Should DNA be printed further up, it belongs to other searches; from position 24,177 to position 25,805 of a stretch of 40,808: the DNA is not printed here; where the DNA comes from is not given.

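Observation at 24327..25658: FabF paralogue with all three catalytic residues replaced (Cys-His-His to Glu-Gln-Asn) in the core acpP-fabF operon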

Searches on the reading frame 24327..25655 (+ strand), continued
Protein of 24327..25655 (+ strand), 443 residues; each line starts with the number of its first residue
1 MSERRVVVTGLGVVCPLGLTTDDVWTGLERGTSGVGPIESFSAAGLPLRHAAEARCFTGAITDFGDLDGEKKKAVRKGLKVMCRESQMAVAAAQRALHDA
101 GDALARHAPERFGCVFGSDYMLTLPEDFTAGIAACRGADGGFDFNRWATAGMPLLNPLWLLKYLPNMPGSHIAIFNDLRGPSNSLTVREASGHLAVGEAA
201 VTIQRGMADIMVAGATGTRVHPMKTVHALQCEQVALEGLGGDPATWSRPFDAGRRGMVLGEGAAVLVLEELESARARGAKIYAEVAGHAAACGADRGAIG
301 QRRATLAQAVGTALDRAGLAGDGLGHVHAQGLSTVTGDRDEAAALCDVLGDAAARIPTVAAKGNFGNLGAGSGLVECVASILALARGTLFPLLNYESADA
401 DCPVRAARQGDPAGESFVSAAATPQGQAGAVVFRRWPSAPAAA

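Call 26: find_homologous_proteins(query=A1, max_evalue=1e-20)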
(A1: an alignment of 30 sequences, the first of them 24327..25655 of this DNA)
Query A1 (30 sequences) (443 aa, profile of the alignment): 7217 proteins with E <= 1e-20 among 8000 candidates; the best 120 are listed.
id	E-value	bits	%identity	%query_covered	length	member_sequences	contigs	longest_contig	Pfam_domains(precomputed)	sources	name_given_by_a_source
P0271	3.4e-181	621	62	97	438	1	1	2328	PF00109.33,PF02801.29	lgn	-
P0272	1.1e-179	616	60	98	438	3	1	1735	PF00109.33,PF02801.29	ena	-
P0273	3.3e-179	614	58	98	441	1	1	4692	PF00109.33,PF02801.29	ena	-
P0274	7.0e-179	613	62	98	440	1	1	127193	PF00109.33,PF02801.29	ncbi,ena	-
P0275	7.3e-179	613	55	98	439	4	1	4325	PF00109.33,PF02801.29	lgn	-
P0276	8.2e-179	613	58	98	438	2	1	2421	PF00109.33,PF02801.29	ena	-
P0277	1.1e-178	613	56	98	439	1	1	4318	PF00109.33,PF02801.29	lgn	-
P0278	2.3e-178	612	51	98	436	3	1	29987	PF00109.33,PF02801.29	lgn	-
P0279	2.6e-178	611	60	98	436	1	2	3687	PF00109.33,PF02801.29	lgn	-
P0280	4.4e-178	611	53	98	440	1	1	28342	PF00109.33,PF02801.29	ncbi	-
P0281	5.2e-178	610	52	98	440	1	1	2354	PF00109.33,PF02801.29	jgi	jgi:3-oxoacyl-[acyl-carrier-protein] synthase II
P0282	6.1e-178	610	59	98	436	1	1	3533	PF00109.33,PF02801.29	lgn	-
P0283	7.3e-178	610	53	98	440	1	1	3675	PF00109.33,PF02801.29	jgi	jgi:3-oxoacyl-[acyl-carrier-protein] synthase II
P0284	1.0e-177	610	52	98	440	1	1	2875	PF00109.33,PF02801.29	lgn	-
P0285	2.4e-177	608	55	98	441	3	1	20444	PF00109.33,PF02801.29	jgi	jgi:3-oxoacyl-[acyl-carrier-protein] synthase II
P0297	2.3e-176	605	53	97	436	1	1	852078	PF00109.33,PF02801.29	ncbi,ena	-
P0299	4.7e-176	604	50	98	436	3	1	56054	PF00109.33,PF02801.29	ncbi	-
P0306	1.3e-175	603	58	98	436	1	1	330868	PF00109.33,PF02801.29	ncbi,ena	-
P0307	1.4e-175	602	52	98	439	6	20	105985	PF00109.33,PF02801.29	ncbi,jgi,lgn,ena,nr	ncbi:MAG: beta-ketoacyl-[acyl-carrier-protein] synthase family protein [Planctomycetaceae bacterium]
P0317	2.6e-175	602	55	98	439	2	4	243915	PF00109.33,PF02801.29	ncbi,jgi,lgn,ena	-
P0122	3.4e-175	601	51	97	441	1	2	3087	PF00109.33,PF02801.29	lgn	-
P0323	5.4e-175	601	59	98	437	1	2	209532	PF00109.33,PF02801.29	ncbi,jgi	-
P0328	5.8e-175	600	52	98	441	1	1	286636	PF00109.33,PF02801.29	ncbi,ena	-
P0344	9.9e-175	600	61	98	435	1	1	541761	PF00109.33,PF02801.29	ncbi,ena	-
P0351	1.3e-174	599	55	98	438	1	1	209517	PF00109.33,PF02801.29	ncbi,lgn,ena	-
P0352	1.4e-174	599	54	98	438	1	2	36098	PF00109.33,PF02801.29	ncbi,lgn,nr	ncbi:MAG: beta-ketoacyl-[acyl-carrier-protein] synthase family protein [Thermoguttaceae bacterium]|n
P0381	4.5e-174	598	50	99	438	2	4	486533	PF00109.33,PF02801.29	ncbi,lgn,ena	-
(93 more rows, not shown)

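Call 27: list_cluster_members(proteins=[P0155, P0173, P0236, P0249, P0253, P0207, P0233, P0238, P0191, P0138])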
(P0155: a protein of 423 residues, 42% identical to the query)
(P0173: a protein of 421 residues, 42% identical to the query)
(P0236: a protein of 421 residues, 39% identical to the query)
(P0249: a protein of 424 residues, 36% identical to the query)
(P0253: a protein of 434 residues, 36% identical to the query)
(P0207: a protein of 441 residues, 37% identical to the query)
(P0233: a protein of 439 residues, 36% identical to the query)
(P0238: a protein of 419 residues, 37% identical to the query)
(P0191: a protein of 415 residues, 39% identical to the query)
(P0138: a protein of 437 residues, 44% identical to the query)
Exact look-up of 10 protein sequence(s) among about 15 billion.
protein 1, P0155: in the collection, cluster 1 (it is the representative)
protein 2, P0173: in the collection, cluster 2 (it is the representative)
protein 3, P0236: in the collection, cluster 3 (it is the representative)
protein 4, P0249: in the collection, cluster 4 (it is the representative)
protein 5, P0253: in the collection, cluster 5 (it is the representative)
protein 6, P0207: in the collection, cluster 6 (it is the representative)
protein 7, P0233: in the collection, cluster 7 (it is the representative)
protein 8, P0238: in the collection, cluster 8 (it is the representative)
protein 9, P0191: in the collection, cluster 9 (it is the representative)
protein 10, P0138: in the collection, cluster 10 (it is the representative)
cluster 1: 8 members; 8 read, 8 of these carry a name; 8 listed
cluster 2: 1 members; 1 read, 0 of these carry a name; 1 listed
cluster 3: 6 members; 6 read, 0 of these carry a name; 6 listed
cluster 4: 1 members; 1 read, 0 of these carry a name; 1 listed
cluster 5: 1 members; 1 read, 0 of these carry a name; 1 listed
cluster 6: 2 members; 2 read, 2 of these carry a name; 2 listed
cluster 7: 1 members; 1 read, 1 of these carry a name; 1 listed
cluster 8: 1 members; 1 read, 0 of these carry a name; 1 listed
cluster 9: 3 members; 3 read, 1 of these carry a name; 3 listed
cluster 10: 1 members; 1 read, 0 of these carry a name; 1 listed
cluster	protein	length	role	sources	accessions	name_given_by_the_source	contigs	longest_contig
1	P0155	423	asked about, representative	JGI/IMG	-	3-oxoacyl-[acyl-carrier-protein] synthase II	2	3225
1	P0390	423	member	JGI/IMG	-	3-oxoacyl-[acyl-carrier-protein] synthase II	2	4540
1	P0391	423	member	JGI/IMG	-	3-oxoacyl-[acyl-carrier-protein] synthase II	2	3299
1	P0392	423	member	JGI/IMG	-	3-oxoacyl-[acyl-carrier-protein] synthase II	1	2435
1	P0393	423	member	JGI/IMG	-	3-oxoacyl-[acyl-carrier-protein] synthase II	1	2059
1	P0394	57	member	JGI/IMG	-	3-oxoacyl-[acyl-carrier-protein] synthase II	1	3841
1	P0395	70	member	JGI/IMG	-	3-oxoacyl-[acyl-carrier-protein] synthase II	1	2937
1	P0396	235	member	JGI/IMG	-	3-oxoacyl-[acyl-carrier-protein] synthase II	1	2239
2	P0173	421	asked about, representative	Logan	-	-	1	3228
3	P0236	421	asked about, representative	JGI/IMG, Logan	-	-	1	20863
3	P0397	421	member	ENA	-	-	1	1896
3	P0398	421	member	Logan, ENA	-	-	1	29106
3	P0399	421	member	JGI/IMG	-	-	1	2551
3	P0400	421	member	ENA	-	-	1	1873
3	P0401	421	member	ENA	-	-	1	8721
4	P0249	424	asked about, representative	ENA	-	-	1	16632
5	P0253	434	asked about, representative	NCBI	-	-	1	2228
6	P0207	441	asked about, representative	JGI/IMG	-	3-oxoacyl-[acyl-carrier-protein] synthase II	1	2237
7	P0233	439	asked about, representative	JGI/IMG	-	3-oxoacyl-[acyl-carrier-protein] synthase II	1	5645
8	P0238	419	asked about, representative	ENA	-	-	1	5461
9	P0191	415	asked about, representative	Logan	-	-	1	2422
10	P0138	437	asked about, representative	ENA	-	-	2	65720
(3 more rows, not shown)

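Call 28: find_encoding_contigs(protein=P0138, flank=8000, max_places=2)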
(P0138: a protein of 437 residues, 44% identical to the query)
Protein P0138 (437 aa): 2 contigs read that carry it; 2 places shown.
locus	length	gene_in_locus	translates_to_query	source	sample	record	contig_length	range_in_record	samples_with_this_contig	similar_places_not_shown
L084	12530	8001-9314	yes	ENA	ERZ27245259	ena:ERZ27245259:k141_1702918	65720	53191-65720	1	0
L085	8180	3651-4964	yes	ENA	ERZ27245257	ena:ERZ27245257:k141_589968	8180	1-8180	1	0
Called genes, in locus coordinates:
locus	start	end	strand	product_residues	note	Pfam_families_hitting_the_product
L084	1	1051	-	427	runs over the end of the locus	-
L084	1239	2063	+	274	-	PF02517:Rce1-like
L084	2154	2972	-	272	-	PF13098:Thioredoxin_2, PF13899:Thioredoxin_7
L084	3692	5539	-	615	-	PF13360:PQQ_2, PF13570:Beta-prop_ACSF4 (weak)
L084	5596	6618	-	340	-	PF00561:Abhydrolase_1, PF12697:Abhydrolase_6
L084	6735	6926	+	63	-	-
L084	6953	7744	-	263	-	PF01113:DapB_N, PF05173:DapB_C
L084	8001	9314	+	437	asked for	PF00109:ketoacyl-synt, PF02801:Ketoacyl-synt_C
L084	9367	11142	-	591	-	PF01841:Transglut_core, PF13471:Transglut_core3 (weak)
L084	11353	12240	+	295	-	-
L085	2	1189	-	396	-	?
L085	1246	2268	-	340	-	PF00561:Abhydrolase_1, PF12697:Abhydrolase_6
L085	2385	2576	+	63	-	-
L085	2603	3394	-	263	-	PF01113:DapB_N, PF05173:DapB_C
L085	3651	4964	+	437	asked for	PF00109:ketoacyl-synt, PF02801:Ketoacyl-synt_C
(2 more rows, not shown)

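Call 29: find_encoding_contigs(protein=P0236, flank=8000, max_places=2)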
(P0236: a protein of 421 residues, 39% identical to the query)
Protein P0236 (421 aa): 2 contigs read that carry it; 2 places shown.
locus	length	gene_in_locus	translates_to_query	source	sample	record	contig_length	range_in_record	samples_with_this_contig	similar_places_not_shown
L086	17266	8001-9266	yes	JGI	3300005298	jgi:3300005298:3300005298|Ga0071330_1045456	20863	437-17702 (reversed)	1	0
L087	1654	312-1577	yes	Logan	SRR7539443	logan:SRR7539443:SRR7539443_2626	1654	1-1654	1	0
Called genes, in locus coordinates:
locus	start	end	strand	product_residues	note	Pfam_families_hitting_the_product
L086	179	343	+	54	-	-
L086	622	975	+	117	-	PF02261:Asp_decarbox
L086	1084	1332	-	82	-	-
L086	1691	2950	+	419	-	PF02308:MgtC, PF13194:DUF4010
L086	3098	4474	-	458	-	PF16116:DUF4832 (weak)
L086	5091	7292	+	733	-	-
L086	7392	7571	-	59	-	-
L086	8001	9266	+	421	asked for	PF00109:ketoacyl-synt, PF02801:Ketoacyl-synt_C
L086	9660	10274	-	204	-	PF01725:Ham1p_like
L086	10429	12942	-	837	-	PF13088:BNR_2 (faint), PF15892:BNR_4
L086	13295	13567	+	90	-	-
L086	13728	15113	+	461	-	PF00884:Sulfatase, PF16347:SGSH_C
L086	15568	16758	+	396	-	PF00034:Cytochrom_C (faint), PF03150:CCP_MauG, PF21419:RoxA-like_Cyt-c (faint)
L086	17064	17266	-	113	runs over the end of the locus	PF01527:HTH_Tnp_1, PF13384:HTH_23 (weak), PF13551:HTH_29 (weak)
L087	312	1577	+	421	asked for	PF00109:ketoacyl-synt, PF02801:Ketoacyl-synt_C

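Call 30: find_encoding_contigs(protein=P0249, flank=8000, max_places=2)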
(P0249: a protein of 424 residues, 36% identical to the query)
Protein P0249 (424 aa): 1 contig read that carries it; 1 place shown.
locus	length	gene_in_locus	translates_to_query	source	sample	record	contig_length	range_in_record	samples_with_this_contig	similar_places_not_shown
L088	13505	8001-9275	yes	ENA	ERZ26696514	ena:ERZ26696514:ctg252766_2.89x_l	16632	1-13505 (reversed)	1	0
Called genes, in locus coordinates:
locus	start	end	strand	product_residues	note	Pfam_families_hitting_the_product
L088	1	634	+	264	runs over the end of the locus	PF01784:DUF34_NIF3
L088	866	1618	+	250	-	PF00535:Glycos_transf_2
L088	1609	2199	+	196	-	-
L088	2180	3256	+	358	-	-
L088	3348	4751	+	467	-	PF13527:Acetyltransf_9, PF00583:Acetyltransf_1 (weak)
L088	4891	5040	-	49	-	-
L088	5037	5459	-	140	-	-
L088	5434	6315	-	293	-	PF04468:PSP1, PF28472:PSP1_3rd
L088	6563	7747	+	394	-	PF00583:Acetyltransf_1 (faint)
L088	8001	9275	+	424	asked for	PF00109:ketoacyl-synt, PF02801:Ketoacyl-synt_C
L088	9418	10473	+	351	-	PF07963:N_methyl (weak), PF07596:SBP_bac_10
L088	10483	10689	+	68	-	-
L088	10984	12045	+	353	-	-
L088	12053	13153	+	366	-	-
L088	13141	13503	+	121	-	?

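Call 31: find_encoding_contigs(protein=P0307, flank=7000, max_places=2)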
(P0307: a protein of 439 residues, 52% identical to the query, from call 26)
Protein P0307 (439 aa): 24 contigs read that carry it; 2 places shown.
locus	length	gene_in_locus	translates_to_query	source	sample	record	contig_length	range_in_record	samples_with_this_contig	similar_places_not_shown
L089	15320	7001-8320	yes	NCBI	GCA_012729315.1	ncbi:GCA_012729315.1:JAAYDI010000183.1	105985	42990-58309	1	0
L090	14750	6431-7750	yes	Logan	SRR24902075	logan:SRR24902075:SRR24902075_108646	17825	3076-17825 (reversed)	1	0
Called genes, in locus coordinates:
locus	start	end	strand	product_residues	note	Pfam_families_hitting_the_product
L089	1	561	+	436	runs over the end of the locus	PF01261:AP_endonuc_2 (weak), PF27526:XylA2_C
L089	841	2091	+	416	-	-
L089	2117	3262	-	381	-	PF07610:DUF1573, PF22544:HYDIN_VesB_CFA65-like_Ig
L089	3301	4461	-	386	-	-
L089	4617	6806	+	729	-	PF09371:Tex_N, PF22706:Tex_central_region, PF14639:YqgF, PF16921:Tex_YqgF, PF14635:HHH_7, PF12836:HHH_3, PF17674:HHH_9, PF00575:S1, +1 more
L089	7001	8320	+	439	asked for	PF00109:ketoacyl-synt, PF02801:Ketoacyl-synt_C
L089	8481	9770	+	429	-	PF00005:ABC_tran, PF13304:AAA_21 (faint), PF17912:OB_MalK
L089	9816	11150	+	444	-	PF08529:NusA_N, PF13184:KH_NusA_1st, PF26594:KH_NusA_2nd, PF14520:HHH_5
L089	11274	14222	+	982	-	PF04760:IF2_N (weak), PF00009:GTP_EFTU, PF00025:Arf (faint), PF01926:MMR_HSR1, PF02421:FeoB_N (weak), PF03144:GTP_EFTU_D2 (faint), PF22042:EF-G_D2, PF11987:IF-2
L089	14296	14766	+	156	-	PF02033:RBFA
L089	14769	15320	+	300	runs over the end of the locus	-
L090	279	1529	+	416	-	-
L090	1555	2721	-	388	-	PF22544:HYDIN_VesB_CFA65-like_Ig, PF07610:DUF1573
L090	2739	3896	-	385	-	-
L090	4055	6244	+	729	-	PF09371:Tex_N, PF22706:Tex_central_region, PF14639:YqgF, PF16921:Tex_YqgF, PF14635:HHH_7, PF12836:HHH_3, PF17674:HHH_9, PF00575:S1, +1 more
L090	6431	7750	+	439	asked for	PF00109:ketoacyl-synt, PF02801:Ketoacyl-synt_C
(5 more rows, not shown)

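Call 32: find_encoding_contigs(protein=P0352, flank=7000, max_places=2)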
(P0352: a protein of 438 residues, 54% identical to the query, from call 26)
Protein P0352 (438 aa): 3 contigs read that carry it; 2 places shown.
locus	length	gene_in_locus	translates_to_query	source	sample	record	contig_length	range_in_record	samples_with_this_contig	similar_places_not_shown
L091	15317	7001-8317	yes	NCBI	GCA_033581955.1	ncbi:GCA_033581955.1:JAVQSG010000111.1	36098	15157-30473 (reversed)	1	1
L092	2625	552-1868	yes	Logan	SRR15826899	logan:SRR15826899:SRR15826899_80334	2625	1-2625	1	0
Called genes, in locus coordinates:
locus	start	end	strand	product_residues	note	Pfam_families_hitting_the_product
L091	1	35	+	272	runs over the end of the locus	PF01255:Prenyltransf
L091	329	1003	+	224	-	PF14196:ATC_hydrolase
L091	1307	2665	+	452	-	PF04015:DUF362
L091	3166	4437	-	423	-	PF01546:Peptidase_M20, PF07687:M20_dimer (weak)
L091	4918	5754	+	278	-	PF10108:DNA_pol_B_exo2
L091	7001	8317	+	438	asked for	PF00109:ketoacyl-synt, PF02801:Ketoacyl-synt_C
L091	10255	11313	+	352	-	PF03706:LPG_synthase_TM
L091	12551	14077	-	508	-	PF19815:DUF6298 (weak)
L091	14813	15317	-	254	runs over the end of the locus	PF04402:SIMPL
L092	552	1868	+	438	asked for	PF00109:ketoacyl-synt, PF02801:Ketoacyl-synt_C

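Call 33: find_encoding_contigs(protein=P0381, flank=7000, max_places=2)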
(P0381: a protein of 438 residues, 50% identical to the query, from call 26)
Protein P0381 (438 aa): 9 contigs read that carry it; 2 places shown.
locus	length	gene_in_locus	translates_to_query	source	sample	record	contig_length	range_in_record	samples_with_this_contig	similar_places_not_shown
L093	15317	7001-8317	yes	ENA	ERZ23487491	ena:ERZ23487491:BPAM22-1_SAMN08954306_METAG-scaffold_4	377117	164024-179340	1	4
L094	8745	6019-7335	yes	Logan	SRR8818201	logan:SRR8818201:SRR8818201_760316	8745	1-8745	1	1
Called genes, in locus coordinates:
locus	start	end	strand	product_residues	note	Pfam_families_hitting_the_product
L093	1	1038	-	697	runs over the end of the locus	PF13614:AAA_31 (weak)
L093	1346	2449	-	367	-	PF02388:FemAB, PF13480:Acetyltransf_6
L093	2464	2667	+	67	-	-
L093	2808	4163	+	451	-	PF00375:SDF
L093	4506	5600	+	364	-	PF02563:Poly_export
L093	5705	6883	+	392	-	-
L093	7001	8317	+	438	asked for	PF00109:ketoacyl-synt, PF02801:Ketoacyl-synt_C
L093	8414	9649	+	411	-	PF03629:SASA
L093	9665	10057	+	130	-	PF00903:Glyoxalase, PF13669:Glyoxalase_4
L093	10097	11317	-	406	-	PF00106:adh_short (faint), PF01370:Epimerase, PF02719:Polysacc_synt_2, PF16363:GDP_Man_Dehyd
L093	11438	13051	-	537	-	PF00404:Dockerin_1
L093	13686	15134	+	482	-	PF08529:NusA_N, PF13184:KH_NusA_1st, PF26594:KH_NusA_2nd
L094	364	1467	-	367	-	PF02388:FemAB, PF13480:Acetyltransf_6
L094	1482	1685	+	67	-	-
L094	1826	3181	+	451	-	PF00375:SDF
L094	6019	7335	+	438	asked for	PF00109:ketoacyl-synt, PF02801:Ketoacyl-synt_C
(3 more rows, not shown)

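Call 38: find_related_loci(query=A1, collection=metagenome_contigs, flank=8000)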
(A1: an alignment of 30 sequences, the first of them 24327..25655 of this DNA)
Query A1 (443 aa) in metagenome_contigs; peptide patterns used: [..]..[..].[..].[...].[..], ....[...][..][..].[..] (x = any residue, [..] = any of these).
600 stretches matched a pattern (row limit reached: there are more); 586 encode a relative of the query (tblastn E <= 1e-3); the best 80 are kept; 80 distinct loci.
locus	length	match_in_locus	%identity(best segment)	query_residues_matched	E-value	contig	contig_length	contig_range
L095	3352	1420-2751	77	1-443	0e+0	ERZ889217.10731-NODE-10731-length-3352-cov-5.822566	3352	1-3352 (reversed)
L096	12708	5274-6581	78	3-437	0e+0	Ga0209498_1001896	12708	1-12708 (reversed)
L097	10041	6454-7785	78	1-443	0e+0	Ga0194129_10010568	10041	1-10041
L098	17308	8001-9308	75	4-438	0e+0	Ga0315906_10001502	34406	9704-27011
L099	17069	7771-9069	71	2-436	0e+0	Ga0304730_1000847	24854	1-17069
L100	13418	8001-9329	70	3-434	0e+0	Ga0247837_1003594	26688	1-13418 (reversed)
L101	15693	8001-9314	74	4-439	0e+0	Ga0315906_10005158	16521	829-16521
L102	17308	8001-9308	67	3-440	0e+0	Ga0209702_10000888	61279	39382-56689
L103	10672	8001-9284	71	4-433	0e+0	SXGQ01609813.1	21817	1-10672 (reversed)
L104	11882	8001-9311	69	4-434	0e+0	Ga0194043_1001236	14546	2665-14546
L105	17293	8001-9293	69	4-436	0e+0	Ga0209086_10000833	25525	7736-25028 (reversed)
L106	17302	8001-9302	71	2-438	0e+0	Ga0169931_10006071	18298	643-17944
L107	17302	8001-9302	71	2-438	0e+0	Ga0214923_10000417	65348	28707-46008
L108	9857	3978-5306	65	2-443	0e+0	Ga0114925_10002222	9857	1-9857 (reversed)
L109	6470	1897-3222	64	3-443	0e+0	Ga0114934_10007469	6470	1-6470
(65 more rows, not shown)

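Call 53: predict_structure(alignment_id=A3)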
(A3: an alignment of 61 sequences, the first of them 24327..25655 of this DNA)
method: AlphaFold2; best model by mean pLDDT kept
length: 443 residues; sequences in the alignment: 61
mean_pLDDT: 90.8   pTM: 0.91
mean pLDDT of the five models: 90.8, 90.3, 90.2, 87.9, 86.9
residues with pLDDT >= 90: 314; 70-90: 103; 50-70: 17; < 50: 9
segments of 3 or more residues with pLDDT < 50: 160-162, 440-443
pLDDT, mean of each block of 10 residues (from residue 1): 87 98 98 94 83 95 91 87 89 97 93 92 67 82 82 65 63 91 91 97 97 94 84 85 94 95 98 96 98 90 97 98 96 95 97 96 95 98 98 96 96 98 94 85 38
secondary structure, 60 per line:
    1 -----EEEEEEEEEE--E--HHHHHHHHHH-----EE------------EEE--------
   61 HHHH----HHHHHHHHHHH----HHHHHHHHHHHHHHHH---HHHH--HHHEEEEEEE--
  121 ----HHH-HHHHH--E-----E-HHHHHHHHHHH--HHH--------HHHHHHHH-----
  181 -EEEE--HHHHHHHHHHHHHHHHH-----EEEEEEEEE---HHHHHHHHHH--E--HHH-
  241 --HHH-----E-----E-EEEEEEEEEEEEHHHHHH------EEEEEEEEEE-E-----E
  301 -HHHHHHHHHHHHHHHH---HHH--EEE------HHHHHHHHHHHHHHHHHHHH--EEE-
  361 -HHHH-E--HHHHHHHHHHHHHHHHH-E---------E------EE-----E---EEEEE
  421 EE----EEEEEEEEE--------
elements in order: E6-15 H21-30 E50-52 H61-64 H69-79 H84-99 H103-106 E112-118 H129-133 H144-154 H168-175 E182-185 H188-204 E210-218 H222-231 E259-270 H271-276 E283-292 H302-317 E326-328 H335-354 E357-359 H362-365 H370-386 E416-422 E427-435
